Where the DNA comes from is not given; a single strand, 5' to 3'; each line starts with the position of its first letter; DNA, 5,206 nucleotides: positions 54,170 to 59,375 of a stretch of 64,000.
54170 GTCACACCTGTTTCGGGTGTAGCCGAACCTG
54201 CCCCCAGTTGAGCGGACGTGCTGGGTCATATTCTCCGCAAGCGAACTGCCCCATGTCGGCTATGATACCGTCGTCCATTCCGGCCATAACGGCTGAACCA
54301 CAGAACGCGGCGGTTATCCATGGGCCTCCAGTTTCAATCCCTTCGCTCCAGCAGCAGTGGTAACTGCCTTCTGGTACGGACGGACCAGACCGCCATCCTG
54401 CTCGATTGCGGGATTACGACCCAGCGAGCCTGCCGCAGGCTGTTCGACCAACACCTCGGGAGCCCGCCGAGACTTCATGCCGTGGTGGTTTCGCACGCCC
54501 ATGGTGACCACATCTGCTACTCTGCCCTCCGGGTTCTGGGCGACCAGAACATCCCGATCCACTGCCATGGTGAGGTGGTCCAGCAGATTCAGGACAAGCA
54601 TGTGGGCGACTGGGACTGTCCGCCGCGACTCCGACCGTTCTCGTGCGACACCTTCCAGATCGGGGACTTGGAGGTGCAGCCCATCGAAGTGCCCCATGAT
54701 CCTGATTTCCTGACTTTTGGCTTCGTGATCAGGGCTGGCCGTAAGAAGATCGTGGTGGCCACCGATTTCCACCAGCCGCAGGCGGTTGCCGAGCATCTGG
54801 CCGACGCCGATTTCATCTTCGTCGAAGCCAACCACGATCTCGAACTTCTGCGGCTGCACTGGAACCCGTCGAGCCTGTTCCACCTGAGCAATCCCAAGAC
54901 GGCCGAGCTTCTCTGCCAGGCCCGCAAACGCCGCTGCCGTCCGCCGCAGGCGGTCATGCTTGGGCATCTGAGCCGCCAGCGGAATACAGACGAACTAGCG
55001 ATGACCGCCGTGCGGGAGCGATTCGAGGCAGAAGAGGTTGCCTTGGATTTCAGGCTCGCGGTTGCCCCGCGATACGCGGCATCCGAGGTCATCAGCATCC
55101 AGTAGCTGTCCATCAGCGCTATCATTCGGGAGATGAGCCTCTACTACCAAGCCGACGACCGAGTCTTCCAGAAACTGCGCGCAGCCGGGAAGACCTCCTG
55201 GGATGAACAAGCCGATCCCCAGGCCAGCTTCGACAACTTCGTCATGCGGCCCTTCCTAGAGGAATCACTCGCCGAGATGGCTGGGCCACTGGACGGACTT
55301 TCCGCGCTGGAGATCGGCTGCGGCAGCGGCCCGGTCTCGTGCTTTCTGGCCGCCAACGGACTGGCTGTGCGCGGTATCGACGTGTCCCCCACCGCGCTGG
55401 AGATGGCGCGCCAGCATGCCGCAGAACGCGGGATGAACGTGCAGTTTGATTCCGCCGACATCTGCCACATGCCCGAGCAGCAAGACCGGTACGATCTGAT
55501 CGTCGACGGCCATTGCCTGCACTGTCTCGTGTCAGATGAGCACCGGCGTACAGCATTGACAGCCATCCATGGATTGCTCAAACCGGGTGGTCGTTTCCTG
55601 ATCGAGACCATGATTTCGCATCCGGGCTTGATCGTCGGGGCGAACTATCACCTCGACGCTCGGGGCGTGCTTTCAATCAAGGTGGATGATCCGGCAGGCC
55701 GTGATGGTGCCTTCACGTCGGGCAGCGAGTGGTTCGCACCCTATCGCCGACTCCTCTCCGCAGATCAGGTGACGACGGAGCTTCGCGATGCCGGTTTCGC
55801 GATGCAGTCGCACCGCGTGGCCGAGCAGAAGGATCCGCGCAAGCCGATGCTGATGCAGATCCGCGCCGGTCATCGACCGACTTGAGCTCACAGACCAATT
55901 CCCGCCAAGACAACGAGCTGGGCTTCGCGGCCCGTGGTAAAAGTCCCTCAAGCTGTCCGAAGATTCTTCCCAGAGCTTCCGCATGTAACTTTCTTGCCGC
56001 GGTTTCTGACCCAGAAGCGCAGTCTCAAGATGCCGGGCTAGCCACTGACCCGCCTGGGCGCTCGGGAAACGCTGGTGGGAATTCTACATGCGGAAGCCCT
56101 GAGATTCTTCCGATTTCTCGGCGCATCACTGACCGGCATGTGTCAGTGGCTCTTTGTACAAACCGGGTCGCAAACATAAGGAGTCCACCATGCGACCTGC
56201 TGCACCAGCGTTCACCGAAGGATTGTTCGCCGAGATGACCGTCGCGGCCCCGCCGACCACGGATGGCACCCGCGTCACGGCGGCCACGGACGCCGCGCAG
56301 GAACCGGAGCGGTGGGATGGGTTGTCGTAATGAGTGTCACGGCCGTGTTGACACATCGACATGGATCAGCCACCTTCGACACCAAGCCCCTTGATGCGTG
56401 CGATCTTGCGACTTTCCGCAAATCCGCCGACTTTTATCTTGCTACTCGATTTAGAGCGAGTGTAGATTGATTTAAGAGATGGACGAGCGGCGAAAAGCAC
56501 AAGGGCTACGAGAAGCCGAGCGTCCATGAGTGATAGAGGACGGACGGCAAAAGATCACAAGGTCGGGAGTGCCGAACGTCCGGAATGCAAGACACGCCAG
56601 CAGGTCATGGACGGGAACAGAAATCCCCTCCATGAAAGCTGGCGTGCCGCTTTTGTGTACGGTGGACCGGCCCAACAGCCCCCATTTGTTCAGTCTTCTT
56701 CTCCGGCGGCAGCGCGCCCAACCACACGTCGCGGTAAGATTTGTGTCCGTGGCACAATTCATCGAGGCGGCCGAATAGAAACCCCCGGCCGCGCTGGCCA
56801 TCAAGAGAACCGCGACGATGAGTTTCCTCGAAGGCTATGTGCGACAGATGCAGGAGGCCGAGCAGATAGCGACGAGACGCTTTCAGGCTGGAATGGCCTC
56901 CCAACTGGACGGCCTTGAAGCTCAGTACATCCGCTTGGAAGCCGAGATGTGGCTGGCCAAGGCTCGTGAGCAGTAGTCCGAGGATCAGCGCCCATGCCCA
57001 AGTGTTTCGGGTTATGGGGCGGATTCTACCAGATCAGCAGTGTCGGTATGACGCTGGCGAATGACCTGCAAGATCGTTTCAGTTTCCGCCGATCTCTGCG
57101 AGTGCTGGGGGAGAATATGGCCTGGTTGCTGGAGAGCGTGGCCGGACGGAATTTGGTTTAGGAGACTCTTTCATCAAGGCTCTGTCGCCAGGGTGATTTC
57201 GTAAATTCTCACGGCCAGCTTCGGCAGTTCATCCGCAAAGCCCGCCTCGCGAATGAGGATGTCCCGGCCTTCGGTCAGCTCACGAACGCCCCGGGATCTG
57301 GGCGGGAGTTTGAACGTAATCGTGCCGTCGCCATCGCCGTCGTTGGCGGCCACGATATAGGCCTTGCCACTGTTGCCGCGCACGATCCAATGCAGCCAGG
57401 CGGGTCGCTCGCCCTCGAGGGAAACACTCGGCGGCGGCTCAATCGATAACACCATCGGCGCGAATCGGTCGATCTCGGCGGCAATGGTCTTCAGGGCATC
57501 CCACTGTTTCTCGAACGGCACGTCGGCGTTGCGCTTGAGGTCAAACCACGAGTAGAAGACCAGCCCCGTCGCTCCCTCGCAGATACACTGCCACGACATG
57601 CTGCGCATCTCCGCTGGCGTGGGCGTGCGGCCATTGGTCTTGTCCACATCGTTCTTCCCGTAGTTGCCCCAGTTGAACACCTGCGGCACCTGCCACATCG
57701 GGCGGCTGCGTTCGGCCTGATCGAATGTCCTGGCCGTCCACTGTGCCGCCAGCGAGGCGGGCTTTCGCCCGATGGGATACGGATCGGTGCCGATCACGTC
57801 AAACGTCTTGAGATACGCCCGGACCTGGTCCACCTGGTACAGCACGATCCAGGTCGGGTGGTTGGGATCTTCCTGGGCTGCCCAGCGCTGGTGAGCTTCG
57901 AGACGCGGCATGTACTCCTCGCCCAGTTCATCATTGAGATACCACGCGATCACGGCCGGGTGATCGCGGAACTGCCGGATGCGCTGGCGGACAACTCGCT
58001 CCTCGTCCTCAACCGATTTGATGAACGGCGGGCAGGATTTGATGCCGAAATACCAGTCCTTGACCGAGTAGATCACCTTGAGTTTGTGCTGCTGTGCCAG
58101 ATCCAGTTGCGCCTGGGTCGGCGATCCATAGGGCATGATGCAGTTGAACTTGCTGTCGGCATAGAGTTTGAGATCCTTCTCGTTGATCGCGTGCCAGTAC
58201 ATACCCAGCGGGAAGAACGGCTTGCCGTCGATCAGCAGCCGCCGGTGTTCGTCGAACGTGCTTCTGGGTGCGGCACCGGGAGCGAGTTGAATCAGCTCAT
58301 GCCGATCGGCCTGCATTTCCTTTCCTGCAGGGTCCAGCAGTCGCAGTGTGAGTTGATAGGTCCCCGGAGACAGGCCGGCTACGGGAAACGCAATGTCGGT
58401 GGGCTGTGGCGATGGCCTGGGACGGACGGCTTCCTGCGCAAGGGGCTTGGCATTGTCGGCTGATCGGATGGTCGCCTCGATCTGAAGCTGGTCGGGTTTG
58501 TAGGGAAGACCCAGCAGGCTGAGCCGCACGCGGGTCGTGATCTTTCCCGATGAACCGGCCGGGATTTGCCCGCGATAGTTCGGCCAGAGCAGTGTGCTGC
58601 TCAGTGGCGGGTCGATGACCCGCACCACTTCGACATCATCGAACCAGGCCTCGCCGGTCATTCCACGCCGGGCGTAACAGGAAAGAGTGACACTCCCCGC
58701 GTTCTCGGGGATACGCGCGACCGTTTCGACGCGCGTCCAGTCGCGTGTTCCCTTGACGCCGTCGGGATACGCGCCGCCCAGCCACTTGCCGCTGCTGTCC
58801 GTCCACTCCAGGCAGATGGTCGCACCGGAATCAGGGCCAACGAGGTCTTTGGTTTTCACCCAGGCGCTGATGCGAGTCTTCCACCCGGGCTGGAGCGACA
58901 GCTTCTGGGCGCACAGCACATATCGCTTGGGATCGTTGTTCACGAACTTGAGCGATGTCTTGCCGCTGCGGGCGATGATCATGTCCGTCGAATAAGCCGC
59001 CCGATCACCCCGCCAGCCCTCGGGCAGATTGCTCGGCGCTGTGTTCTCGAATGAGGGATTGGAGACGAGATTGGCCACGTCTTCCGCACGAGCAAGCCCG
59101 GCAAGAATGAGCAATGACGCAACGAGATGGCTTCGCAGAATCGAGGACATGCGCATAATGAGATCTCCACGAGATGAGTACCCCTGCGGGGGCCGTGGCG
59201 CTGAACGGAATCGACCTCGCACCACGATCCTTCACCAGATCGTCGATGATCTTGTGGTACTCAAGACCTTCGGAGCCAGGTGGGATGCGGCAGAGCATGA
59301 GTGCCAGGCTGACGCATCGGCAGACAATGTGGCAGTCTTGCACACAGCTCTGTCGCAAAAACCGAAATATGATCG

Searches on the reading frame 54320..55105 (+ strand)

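Call 98: search_protein_families(library=pfam, proteins=[window:54320-55105:+], max_evalue=0.001)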
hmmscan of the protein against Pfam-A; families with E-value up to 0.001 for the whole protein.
window:54320-55105:+ (261 aa): 2 families
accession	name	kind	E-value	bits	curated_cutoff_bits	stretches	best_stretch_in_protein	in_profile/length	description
PF12706.13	Lactamase_B_2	-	3.5e-20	72.9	27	1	25-205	2-194/200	Beta-lactamase superfamily domain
PF00753.33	Lactamase_B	-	1.2e-11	45.4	22.7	1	13-150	5-150/196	Metallo-beta-lactamase superfamily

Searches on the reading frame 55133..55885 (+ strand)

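Call 98: search_protein_families(library=pfam, proteins=[window:55133-55885:+], max_evalue=0.001)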
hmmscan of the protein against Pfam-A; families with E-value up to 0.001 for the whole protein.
window:55133-55885:+ (250 aa): 11 families
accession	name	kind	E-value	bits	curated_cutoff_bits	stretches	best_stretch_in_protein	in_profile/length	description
PF13649.12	Methyltransf_25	-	3.5e-21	76.1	27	1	59-153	2-97/97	Methyltransferase domain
PF08241.18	Methyltransf_11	-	3.5e-19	69.7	21.2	1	59-157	1-95/95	Methyltransferase domain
PF13847.12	Methyltransf_31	-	3.5e-18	66.1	27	1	54-161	3-113/145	Methyltransferase domain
PF08242.18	Methyltransf_12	-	2.4e-17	63.9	30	1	59-155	1-98/98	Methyltransferase domain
PF13489.12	Methyltransf_23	-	5.4e-13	49.4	27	1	41-226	8-163/164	Methyltransferase domain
PF05401.17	NodS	-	7.1e-09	36.2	24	1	56-157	45-144/201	Nodulation protein S (NodS)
PF01209.24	Ubie_methyltran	-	9.1e-09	35.4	20.1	1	46-157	39-151/233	ubiE/COQ5 methyltransferase family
PF02353.26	CMAS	-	1.3e-06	28.4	27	1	55-162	63-169/273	Mycolic acid cyclopropane synthetase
PF05175.20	MTS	-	2.7e-06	27.6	23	1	57-129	34-108/170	Methyltransferase small domain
PF03848.20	TehB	-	1.6e-05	24.9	20.4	1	57-158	33-133/193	Tellurite resistance protein TehB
PF05724.17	TPMT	-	0.00011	22.4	26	1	27-160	11-156/218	Thiopurine S-methyltransferase (TPMT)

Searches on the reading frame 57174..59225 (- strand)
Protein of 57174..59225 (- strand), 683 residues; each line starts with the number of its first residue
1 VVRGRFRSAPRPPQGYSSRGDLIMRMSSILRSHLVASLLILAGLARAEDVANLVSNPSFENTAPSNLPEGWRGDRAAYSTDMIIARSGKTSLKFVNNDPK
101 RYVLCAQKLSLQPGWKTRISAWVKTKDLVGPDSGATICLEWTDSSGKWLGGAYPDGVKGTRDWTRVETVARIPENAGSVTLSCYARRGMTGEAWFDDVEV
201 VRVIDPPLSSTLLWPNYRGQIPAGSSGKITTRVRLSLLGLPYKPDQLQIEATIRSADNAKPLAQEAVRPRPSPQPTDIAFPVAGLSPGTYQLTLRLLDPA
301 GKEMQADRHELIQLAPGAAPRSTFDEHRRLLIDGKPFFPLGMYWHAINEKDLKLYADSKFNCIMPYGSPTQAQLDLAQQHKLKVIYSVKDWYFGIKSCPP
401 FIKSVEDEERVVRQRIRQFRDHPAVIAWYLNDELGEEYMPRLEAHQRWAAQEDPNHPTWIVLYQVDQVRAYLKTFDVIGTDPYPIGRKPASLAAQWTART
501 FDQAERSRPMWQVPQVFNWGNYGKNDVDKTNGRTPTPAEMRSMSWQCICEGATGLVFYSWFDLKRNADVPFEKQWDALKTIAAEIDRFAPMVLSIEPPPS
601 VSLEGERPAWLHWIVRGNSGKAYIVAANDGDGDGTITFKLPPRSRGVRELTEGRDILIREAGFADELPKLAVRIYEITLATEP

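Call 10: search_protein_families(library=pfam, proteins=[window:57174-59225:-], max_evalue=0.001)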
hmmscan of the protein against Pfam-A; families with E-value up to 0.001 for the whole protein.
window:57174-59225:- (683 aa): 1 family
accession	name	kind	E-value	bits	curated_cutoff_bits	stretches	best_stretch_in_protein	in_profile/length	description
PF02449.21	Glyco_hydro_42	-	0.00031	20.6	21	0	463-576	243-349/376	Beta-galactosidase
